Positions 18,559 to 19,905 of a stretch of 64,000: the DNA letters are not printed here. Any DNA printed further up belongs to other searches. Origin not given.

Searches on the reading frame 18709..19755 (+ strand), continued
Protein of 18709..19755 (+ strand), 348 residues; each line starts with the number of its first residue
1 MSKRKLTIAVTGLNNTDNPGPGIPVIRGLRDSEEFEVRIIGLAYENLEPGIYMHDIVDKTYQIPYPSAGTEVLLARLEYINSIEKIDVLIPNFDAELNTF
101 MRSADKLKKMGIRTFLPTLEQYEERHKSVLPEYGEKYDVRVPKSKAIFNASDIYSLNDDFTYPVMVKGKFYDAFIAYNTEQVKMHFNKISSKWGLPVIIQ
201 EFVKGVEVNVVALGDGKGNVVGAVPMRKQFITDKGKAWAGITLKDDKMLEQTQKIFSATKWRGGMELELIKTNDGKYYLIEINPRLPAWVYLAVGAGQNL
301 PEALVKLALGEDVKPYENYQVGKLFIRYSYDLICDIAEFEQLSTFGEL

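Call 48: find_encoding_contigs(protein=P0347, flank=8000, max_places=2)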
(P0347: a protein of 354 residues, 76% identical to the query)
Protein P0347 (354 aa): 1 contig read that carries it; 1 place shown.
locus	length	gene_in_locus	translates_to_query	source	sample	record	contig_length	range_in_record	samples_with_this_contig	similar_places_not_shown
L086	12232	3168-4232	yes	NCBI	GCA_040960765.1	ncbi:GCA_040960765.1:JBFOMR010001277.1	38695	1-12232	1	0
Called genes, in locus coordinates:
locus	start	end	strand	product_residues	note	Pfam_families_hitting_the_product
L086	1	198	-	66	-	?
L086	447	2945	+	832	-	PF07719:TPR_2 (faint), PF12895:ANAPC3 (faint), PF23914:TPR_CcmH_CycH (faint), PF13432:TPR_16, PF14559:TPR_19, PF13432:TPR_16 (weak), PF14559:TPR_19 (weak), PF13432:TPR_16 (weak), +9 more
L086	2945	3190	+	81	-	PF05402:PqqD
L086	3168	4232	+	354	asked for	PF02655:ATP-grasp_3 (weak), PF15632:ATPgrasp_Ter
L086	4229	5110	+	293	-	-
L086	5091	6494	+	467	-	PF00278:Orn_DAP_Arg_deC, PF01168:Ala_racemase_N, PF02784:Orn_Arg_deC_N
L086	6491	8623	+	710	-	PF03253:UT, PF02146:SIR2, PF00583:Acetyltransf_1, PF13508:Acetyltransf_7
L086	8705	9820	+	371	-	PF00144:Beta-lactamase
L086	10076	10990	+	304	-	PF00892:EamA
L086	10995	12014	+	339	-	PF00753:Lactamase_B, PF21221:B_lactamase-like_C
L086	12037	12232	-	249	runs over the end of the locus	PF13489:Methyltransf_23, PF07021:MetW (weak), PF13847:Methyltransf_31, PF08241:Methyltransf_11, PF08242:Methyltransf_12, PF13649:Methyltransf_25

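Call 49: fold_search(model_id=the predicted structure, library=pdb)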
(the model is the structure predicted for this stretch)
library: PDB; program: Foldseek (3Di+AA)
matches with E <= 10: 1804; with E <= 0.001: 672
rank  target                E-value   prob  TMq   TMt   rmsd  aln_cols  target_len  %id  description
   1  2vpq_A                6.0e-19  1.00  0.71  0.57   4.2       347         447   16  Crystal structure of biotin carboxylase from S. aureus complexed with AMPPNP (released 2008-09-09)
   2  2pn1                  7.7e-18  1.00  0.72  0.81   7.2       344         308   18  Crystal structure of carbamoylphosphate synthase large subunit (split gene in MJ) (ZP_00538348.1) from Exiguobacterium s (released 2007-05-08)
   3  2vpq_B                9.2e-18  1.00  0.71  0.57   4.2       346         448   15  Crystal structure of biotin carboxylase from S. aureus complexed with AMPPNP (released 2008-09-09)
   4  3ouz_A                4.6e-17  1.00  0.68  0.55   5.7       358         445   16  Crystal Structure of Biotin Carboxylase-ADP complex from Campylobacter jejuni (released 2010-10-13)
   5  7zz4                  6.6e-17  1.00  0.71  0.55   4.4       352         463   15  Cryo-EM structure of "BC closed" conformation of Lactococcus lactis pyruvate carboxylase with acetyl-CoA (released 2022-10-12)
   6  2dzd_A                6.6e-17  1.00  0.60  0.48   6.7       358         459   16  Crystal structure of the biotin carboxylase domain of pyruvate carboxylase (released 2007-09-25)
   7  2yw2_A                7.0e-17  1.00  0.71  0.59   3.7       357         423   16  Crystal structure of GAR synthetase from Aquifex aeolicus in complex with ATP (released 2007-10-23)
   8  3ouu_A                7.0e-17  1.00  0.67  0.54   5.9       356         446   16  Crystal Structure of Biotin Carboxylase-beta-gamma-ATP Complex from Campylobacter jejuni (released 2010-10-20)
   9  3g8d_B                7.0e-17  1.00  0.65  0.53   5.1       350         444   14  Crystal structure of the biotin carboxylase subunit, E296A mutant, of acetyl-COA carboxylase from Escherichia coli (released 2009-03-03)
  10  3jzf_B                1.2e-16  1.00  0.67  0.54   5.0       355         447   14  Crystal structure of biotin carboxylase from E. Coli in complex with benzimidazoles series (released 2009-11-03)
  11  5vyz_A                1.4e-16  1.00  0.71  0.24   4.5       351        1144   15  Crystal structure of Lactococcus lactis pyruvate carboxylase in complex with cyclic-di-AMP (released 2017-08-16)
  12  7zyy_A                1.4e-16  1.00  0.72  0.26   4.4       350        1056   15  Cryo-EM structure of Lactococcus lactis pyruvate carboxylase with acetyl-CoA (released 2022-10-12)
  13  7zz3_C                1.4e-16  1.00  0.70  0.26   4.5       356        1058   15  Cryo-EM structure of "BC react" conformation of Lactococcus lactis pyruvate carboxylase with acetyl-CoA (released 2022-10-12)
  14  9eb8_A                1.4e-16  1.00  0.68  0.53   5.7       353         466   16  Crystal Structure of Biotin Carboxylase from Ankistrodesmus in Complex with ADP (released 2025-11-19)
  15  9yx2_B                1.6e-16  1.00  0.65  0.49   6.2       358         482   14  Structure of the long chain acyl-CoA carboxylase complex from Mycobacterium smegmatis with ATP, bicarbonate, and propi (released 2025-11-26)
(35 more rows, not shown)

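Call 51: find_encoding_contigs(protein=P0369, flank=8000, max_places=2)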
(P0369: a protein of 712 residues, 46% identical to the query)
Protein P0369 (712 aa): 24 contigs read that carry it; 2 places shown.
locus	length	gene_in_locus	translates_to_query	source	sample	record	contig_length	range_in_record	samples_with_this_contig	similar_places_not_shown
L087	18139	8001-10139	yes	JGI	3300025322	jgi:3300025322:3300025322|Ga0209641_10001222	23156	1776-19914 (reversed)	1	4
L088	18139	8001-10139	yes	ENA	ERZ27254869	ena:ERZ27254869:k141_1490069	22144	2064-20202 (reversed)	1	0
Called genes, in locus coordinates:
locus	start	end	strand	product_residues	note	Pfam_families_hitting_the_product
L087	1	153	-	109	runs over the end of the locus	-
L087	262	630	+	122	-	PF12973:Cupin_7, PF02311:AraC_binding (weak), PF07883:Cupin_2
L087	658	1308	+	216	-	PF03591:AzlC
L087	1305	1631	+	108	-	PF05437:AzlD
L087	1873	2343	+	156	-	PF04055:Radical_SAM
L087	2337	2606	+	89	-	-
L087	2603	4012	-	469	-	PF00072:Response_reg, PF00158:Sigma54_activat, PF14532:Sigma54_activ_2, PF07728:AAA_5 (faint), PF25601:AAA_lid_14, PF02954:HTH_8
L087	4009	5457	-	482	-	PF00512:HisKA, PF02518:HATPase_c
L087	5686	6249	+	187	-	-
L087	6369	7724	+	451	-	PF13424:TPR_12 (weak), PF13432:TPR_16, PF14559:TPR_19, PF13432:TPR_16, PF23914:TPR_CcmH_CycH (weak), PF13432:TPR_16, PF14559:TPR_19, PF13432:TPR_16, +18 more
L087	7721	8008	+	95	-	PF05402:PqqD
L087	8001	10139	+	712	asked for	PF15632:ATPgrasp_Ter, PF02655:ATP-grasp_3 (weak), PF15632:ATPgrasp_Ter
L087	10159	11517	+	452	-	PF00278:Orn_DAP_Arg_deC, PF02784:Orn_Arg_deC_N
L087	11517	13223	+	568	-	PF03253:UT, PF02146:SIR2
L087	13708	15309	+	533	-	PF02511:Thy1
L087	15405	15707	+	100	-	PF02604:PhdYeFM_antitox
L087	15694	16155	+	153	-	PF01850:PIN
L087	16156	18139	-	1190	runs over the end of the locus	PF12773:DZR, PF13240:Zn_Ribbon_1 (faint), PF00211:Guanylate_cyc, PF13191:AAA_16, PF07719:TPR_2 (faint), PF13374:TPR_10 (faint), PF00515:TPR_1 (faint), PF13424:TPR_12 (weak)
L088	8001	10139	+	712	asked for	PF15632:ATPgrasp_Ter, PF02655:ATP-grasp_3 (weak), PF15632:ATPgrasp_Ter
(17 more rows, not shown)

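Call 52: find_encoding_contigs(protein=P0359, flank=8000, max_places=1)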
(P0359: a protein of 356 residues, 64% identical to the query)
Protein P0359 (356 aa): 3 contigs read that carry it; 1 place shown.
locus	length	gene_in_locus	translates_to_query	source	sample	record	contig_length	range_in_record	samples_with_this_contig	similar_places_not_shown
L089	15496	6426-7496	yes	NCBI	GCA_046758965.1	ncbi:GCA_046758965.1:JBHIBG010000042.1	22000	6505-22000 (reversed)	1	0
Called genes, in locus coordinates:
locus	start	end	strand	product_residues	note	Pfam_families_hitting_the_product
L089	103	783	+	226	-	PF12705:PDDEXK_1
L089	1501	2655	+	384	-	PF00586:AIRS, PF02769:AIRS_C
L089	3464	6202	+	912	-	PF09613:HrpB1_HrpK (faint), PF13174:TPR_6 (faint), PF13432:TPR_16, PF14559:TPR_19 (weak), PF13432:TPR_16 (weak), PF13414:TPR_11 (weak), PF14559:TPR_19, PF13432:TPR_16, +12 more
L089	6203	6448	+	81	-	PF05402:PqqD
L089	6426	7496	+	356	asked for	PF15632:ATPgrasp_Ter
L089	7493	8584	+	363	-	-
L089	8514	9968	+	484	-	PF00278:Orn_DAP_Arg_deC, PF01168:Ala_racemase_N, PF02784:Orn_Arg_deC_N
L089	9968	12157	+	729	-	PF03253:UT, PF02146:SIR2, PF00583:Acetyltransf_1, PF13508:Acetyltransf_7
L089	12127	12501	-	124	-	-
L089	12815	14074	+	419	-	PF03069:FmdA_AmdA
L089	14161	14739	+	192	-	PF16868:NMT1_3 (faint)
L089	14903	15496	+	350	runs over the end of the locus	PF20420:DUF6702 (weak), PF13795:HupE_UreJ_2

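Call 53: find_encoding_contigs(protein=P0410, flank=8000, max_places=1)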
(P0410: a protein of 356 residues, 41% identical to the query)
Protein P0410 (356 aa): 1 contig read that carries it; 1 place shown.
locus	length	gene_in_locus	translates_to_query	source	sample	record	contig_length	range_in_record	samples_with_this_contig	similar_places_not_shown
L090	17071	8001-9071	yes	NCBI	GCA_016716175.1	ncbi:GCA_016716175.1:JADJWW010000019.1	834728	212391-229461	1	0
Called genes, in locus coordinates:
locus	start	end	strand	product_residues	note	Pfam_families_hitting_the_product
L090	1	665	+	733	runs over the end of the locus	PF04879:Molybdop_Fe4S4, PF00384:Molybdopterin, PF01568:Molydop_binding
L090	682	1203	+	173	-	PF12838:Fer4_7 (weak), PF13187:Fer4_9 (weak), PF13247:Fer4_11, PF13237:Fer4_10 (weak), PF12797:Fer4_2 (weak), PF00037:Fer4 (weak), PF12837:Fer4_6 (weak), PF13237:Fer4_10 (weak), +3 more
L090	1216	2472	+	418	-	PF03916:NrfD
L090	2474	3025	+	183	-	PF04143:Sulf_transp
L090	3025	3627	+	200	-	PF04143:Sulf_transp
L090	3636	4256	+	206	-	PF00581:Rhodanese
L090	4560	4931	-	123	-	PF01850:PIN (weak)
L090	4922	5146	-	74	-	-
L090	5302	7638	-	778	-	PF14522:Cytochrome_C7 (faint)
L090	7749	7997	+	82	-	PF05402:PqqD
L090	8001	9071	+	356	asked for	PF02655:ATP-grasp_3 (weak), PF15632:ATPgrasp_Ter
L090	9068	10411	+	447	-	PF00278:Orn_DAP_Arg_deC, PF02784:Orn_Arg_deC_N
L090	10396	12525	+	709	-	PF03253:UT, PF01551:Peptidase_M23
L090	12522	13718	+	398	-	PF13428:TPR_14 (faint), PF07719:TPR_2 (faint), PF13432:TPR_16 (faint), PF14559:TPR_19 (faint)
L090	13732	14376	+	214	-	PF13424:TPR_12 (faint), PF13428:TPR_14 (faint), PF13431:TPR_17 (faint), PF07719:TPR_2 (faint), PF13174:TPR_6 (faint), PF13181:TPR_8 (faint), PF14559:TPR_19, PF13432:TPR_16, +4 more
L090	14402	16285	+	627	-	PF02065:Melibiase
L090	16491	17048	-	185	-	-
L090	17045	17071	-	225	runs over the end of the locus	PF01323:DSBA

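Call 74: search_protein_families(library=padloc, proteins=[window:18709-19755:+], max_evalue=0.01)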
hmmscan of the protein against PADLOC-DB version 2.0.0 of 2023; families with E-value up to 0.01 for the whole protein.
window:18709-19755:+ (348 aa): 0 families

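Call 76: search_protein_families(library=pfam, proteins=[L086:4229-5107:+, L089:7493-8581:+, L086:6491-8620:+, L090:7749-7994:+, L087:7721-8005:+], max_evalue=1)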
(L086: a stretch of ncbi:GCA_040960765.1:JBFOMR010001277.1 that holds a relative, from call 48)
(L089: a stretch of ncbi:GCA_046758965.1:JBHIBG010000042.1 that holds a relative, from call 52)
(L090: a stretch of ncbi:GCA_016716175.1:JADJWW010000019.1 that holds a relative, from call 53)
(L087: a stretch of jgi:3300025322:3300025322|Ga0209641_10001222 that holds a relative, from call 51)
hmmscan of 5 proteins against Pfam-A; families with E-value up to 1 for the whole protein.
L086:4229-5107:+ (293 aa): 0 families

L089:7493-8581:+ (363 aa): 1 family
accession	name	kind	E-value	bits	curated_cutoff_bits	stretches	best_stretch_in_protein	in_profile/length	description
PF04566.18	RNA_pol_Rpb2_4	-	0.19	12.3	28.7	0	66-82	11-27/62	RNA polymerase Rpb2, domain 4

L086:6491-8620:+ (710 aa): 10 families
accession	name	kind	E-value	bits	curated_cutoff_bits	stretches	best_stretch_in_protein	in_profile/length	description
PF02146.23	SIR2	-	3.7e-41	141.5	24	1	326-504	1-180/180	Sir2 family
PF03253.19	UT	-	1.4e-29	103.6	25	1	8-289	2-290/292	Urea transporter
PF00583.31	Acetyltransf_1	-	3.6e-16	59.9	20.7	1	580-677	20-116/116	Acetyltransferase (GNAT) family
PF13508.13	Acetyltransf_7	-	1.9e-11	44.6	27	1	594-679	3-84/84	Acetyltransferase (GNAT) domain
PF13673.13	Acetyltransf_10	-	2e-05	25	23.6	1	598-681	35-111/128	Acetyltransferase (GNAT) domain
PF08445.16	FR47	-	0.0041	17.5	22.1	1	619-681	20-81/86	FR47-like protein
PF13302.13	Acetyltransf_3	-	0.027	15.6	25.4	1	600-678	60-138/138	Acetyltransferase (GNAT) domain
PF13527.13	Acetyltransf_9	-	0.044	14.2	25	1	620-665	72-115/127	Acetyltransferase (GNAT) domain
PF14542.12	Acetyltransf_CG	-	0.15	12.6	30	1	615-655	19-59/80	GCN5-related N-acetyl-transferase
PF13480.13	Acetyltransf_6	-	0.66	10.6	22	1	575-657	54-132/143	Acetyltransferase (GNAT) domain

L090:7749-7994:+ (82 aa): 2 families
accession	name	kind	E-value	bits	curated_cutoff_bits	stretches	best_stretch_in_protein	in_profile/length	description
PF05402.18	PqqD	-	3.8e-12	46.8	23.4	1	17-81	4-67/67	Coenzyme PQQ synthesis protein D (PqqD)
PF24410.1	wHTH-HSP90_Na-assoc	-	0.29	11.9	23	1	30-53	28-51/55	wHTH-Hsp90_Na associated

L087:7721-8005:+ (95 aa): 1 family
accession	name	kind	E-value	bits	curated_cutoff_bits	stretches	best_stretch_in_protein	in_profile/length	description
PF05402.18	PqqD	-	1.5e-11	44.9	23.4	1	27-90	3-66/67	Coenzyme PQQ synthesis protein D (PqqD)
